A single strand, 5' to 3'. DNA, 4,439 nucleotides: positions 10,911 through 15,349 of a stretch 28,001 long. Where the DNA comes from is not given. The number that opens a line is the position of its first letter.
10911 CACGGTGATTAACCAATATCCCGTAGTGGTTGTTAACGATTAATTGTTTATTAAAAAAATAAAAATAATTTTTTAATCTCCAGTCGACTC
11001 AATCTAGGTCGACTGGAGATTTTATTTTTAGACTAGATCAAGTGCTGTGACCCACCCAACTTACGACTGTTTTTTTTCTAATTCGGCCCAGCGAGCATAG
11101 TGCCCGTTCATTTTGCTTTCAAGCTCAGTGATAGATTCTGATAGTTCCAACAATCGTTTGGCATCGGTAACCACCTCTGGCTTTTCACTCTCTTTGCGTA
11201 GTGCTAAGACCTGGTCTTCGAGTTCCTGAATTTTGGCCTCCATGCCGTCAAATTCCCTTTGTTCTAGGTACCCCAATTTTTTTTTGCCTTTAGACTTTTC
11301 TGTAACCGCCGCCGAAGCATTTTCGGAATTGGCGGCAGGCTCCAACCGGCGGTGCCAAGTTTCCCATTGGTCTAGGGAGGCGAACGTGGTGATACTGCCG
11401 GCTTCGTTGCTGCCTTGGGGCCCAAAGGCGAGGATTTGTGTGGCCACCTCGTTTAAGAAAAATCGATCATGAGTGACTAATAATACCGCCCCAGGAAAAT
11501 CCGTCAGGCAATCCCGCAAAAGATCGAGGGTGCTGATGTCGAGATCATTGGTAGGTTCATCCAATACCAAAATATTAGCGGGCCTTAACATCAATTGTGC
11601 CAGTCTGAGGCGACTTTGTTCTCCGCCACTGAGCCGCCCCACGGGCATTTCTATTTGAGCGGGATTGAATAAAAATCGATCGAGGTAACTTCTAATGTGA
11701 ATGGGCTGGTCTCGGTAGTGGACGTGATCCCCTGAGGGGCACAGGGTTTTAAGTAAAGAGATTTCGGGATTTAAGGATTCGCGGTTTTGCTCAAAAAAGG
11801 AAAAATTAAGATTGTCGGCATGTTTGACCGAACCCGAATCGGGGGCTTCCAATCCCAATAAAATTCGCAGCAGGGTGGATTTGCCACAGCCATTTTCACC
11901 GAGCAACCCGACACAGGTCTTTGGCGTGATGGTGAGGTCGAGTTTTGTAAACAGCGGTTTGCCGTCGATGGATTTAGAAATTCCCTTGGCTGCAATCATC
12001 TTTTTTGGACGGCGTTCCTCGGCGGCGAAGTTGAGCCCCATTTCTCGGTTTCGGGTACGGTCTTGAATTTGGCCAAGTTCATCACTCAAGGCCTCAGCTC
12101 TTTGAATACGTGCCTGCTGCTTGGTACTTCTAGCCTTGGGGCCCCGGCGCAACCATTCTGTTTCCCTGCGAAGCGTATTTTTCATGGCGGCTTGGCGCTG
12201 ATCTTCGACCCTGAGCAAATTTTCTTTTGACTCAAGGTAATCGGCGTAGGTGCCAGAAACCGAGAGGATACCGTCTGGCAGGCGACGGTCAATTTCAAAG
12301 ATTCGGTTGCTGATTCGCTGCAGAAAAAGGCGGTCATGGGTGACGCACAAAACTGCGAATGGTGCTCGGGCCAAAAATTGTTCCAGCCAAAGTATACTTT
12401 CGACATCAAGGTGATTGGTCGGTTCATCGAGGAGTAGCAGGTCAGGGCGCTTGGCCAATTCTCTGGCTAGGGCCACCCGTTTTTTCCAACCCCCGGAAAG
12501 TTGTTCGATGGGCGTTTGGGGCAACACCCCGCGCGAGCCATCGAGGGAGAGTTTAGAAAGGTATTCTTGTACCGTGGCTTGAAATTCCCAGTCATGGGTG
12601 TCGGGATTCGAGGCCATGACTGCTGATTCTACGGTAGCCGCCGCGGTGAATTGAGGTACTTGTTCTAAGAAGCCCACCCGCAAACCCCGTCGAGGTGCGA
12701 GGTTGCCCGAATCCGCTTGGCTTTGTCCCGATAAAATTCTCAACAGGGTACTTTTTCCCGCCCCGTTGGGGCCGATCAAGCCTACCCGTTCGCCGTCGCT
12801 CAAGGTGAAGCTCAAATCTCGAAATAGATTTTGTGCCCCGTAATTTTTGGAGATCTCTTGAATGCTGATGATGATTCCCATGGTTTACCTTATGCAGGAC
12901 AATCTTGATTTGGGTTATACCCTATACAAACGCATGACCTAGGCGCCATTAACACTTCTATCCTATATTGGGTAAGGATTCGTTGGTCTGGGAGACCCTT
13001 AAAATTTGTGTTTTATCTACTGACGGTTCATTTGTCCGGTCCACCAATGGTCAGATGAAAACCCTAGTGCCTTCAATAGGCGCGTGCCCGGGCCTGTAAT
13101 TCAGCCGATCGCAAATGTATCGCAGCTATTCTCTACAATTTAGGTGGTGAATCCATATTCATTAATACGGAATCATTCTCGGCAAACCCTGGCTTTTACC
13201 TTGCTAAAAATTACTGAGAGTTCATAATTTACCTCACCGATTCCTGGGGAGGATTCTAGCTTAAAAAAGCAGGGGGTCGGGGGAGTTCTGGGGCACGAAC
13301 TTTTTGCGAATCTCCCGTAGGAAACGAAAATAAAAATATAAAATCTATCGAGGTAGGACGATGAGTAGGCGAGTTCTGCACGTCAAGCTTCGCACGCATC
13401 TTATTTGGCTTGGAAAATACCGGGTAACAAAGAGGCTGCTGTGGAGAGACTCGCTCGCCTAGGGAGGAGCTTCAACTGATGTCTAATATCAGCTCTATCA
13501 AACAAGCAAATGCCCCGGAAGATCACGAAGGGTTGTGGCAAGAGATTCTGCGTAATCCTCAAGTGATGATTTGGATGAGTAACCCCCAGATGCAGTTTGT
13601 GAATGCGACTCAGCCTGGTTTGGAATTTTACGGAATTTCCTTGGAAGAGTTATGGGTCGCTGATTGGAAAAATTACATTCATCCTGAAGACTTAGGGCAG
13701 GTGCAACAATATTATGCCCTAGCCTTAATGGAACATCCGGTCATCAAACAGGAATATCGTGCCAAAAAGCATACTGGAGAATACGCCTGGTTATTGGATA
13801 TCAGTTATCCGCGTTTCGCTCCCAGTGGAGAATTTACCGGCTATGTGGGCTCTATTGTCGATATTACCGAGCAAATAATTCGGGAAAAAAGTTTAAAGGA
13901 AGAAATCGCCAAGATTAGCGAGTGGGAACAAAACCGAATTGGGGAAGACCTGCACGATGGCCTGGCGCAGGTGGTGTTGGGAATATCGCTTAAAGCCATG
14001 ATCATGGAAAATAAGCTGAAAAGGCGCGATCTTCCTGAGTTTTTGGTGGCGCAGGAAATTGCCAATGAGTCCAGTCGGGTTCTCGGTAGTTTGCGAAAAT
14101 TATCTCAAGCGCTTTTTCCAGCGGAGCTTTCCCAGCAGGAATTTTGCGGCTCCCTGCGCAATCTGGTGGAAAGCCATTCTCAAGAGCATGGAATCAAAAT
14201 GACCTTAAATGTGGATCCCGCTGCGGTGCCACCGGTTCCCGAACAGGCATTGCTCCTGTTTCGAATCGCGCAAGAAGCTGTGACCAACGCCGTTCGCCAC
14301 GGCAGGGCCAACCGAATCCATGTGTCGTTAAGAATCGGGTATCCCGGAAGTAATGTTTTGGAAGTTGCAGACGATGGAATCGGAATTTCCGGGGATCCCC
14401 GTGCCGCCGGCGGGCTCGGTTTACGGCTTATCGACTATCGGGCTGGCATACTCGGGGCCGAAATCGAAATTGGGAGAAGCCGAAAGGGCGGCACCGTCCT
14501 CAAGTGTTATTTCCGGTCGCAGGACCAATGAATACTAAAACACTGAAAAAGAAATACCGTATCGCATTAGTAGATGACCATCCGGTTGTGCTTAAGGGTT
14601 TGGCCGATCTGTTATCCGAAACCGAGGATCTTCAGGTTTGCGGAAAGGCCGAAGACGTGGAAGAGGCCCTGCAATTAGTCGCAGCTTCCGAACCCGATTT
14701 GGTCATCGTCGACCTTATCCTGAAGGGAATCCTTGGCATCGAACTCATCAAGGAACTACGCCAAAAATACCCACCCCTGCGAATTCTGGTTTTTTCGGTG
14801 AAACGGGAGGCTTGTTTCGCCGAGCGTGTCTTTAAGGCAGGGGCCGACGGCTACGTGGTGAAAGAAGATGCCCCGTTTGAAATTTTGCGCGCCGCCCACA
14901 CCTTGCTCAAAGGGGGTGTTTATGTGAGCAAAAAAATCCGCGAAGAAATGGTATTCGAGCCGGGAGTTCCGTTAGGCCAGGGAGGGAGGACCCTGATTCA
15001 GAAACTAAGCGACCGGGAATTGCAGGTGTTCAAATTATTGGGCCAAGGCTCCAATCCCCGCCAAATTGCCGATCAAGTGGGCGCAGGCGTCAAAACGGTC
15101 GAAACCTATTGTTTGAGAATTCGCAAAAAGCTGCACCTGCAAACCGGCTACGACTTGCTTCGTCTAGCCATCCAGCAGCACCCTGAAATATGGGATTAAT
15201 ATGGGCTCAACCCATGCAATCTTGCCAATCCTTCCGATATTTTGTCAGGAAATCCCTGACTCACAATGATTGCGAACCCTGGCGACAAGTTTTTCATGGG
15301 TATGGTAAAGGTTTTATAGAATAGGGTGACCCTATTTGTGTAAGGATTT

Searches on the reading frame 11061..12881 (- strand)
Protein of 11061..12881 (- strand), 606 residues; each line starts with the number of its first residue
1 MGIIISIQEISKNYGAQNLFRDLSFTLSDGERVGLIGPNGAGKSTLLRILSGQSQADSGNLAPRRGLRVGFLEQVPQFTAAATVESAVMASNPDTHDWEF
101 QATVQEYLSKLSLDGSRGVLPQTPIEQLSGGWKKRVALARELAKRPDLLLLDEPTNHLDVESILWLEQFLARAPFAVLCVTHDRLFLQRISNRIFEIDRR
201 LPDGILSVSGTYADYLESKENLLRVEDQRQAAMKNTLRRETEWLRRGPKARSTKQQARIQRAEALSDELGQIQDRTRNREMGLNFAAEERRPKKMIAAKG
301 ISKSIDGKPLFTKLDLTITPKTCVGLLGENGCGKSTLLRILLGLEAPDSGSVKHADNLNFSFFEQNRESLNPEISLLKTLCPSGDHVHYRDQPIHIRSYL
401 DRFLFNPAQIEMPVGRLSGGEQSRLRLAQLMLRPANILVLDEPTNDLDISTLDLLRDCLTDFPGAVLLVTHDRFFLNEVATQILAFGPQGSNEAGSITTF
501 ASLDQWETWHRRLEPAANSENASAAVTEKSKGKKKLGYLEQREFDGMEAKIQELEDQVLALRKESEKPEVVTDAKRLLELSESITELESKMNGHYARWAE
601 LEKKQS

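Call 12: search_protein_families(library=pfam, proteins=[window:11061-12881:-], max_evalue=0.001)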
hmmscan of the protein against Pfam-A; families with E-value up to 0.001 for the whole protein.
window:11061-12881:- (606 aa): 15 families
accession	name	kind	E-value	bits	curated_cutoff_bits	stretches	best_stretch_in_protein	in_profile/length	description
PF00005.33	ABC_tran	-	2.9e-58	196.8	25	2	21-156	2-137/137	ABC transporter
PF13304.12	AAA_21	-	2.2e-19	71.1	27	2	34-68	3-41/304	AAA domain, putative AbiEii toxin, Type IV TA system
PF16326.10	ABC_tran_CTD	-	5.5e-13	49.4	32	1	535-602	1-68/69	ABC transporter C-terminal domain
PF02463.25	SMC_N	-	1.9e-10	41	40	0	324-479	27-205/220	RecF/RecN/SMC N terminal domain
PF13555.12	AAA_29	-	3.5e-07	30.3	27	0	25-48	17-44/61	P-loop containing region of AAA domain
PF13476.12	AAA_23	-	6.7e-07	30.6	27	0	20-50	10-39/201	AAA domain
PF03193.22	RsgA_GTPase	-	1.4e-06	28.7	30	0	19-59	96-135/174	RsgA GTPase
PF13401.12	AAA_22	-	2.1e-06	28.5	27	0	321-469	5-121/130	AAA domain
PF13191.12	AAA_16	-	5.8e-06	27.3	32.6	0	31-152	25-139/167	AAA ATPase domain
PF05729.18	NACHT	-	7.2e-06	26.4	26.7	0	325-404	4-84/167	NACHT domain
PF24389.1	ORC-CDC6-like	-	2.5e-05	23.6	27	0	33-57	35-59/571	ORC-CDC6-like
PF13175.12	AAA_15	-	3.1e-05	24.2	32.1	0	34-50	27-43/374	AAA ATPase domain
PF12848.13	ABC_tran_Xtn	-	8e-05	23.1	25.9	1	209-272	12-76/85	ABC transporter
PF01926.29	MMR_HSR1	-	9.6e-05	22.9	21.9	0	32-59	1-27/113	50S ribosome-binding GTPase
PF13238.12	AAA_18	-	0.00026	21.9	29.4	0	33-69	1-39/128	AAA domain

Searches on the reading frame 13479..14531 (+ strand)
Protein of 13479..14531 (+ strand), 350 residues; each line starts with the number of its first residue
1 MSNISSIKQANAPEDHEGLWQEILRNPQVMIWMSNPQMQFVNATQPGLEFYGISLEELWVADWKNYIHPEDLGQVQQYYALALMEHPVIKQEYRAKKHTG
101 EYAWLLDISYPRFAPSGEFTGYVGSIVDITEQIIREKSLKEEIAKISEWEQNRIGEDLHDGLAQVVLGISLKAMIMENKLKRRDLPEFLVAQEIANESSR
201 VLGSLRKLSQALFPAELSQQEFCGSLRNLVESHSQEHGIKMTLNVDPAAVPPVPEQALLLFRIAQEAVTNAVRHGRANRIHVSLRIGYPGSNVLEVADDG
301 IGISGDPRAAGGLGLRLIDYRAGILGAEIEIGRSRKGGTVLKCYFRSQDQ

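Call 12: search_protein_families(library=pfam, proteins=[window:13479-14531:+], max_evalue=0.001)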
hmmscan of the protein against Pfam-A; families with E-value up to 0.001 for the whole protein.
window:13479-14531:+ (350 aa): 6 families
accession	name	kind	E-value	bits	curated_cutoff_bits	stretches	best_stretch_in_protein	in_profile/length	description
PF08447.18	PAS_3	-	2.1e-11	44.4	25.6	1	45-125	6-88/89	PAS fold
PF02518.31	HATPase_c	-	1.3e-09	38.9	26.4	1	258-345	4-107/111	Histidine kinase-, DNA gyrase B-, and HSP90-like ATPase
PF07730.19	HisKA_3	-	5.6e-07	30.5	24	1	150-216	1-67/68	Histidine kinase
PF08448.16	PAS_4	-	2.1e-05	25.1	23.1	1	30-132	7-108/110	PAS fold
PF13581.12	HATPase_c_2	-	0.00023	21.6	27.4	1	264-318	36-105/127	Histidine kinase-like ATPase domain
PF13426.13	PAS_9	-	0.00093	19.9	27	0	29-131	2-103/103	PAS domain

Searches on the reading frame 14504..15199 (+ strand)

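Call 12: search_protein_families(library=pfam, proteins=[window:14504-15199:+], max_evalue=0.001)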
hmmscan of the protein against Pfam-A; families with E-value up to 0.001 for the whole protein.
window:14504-15199:+ (231 aa): 3 families
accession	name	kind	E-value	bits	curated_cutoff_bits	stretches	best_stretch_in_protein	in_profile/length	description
PF00072.30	Response_reg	-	1.7e-23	83.3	30.2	1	20-129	1-108/111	Response regulator receiver domain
PF00196.25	GerE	-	6.7e-09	35.7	23.5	1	167-220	2-55/57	Bacterial regulatory proteins, luxR family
PF08281.18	Sigma70_r4_2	-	0.00012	22.1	25.7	1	163-210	6-54/54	Sigma-70, region 4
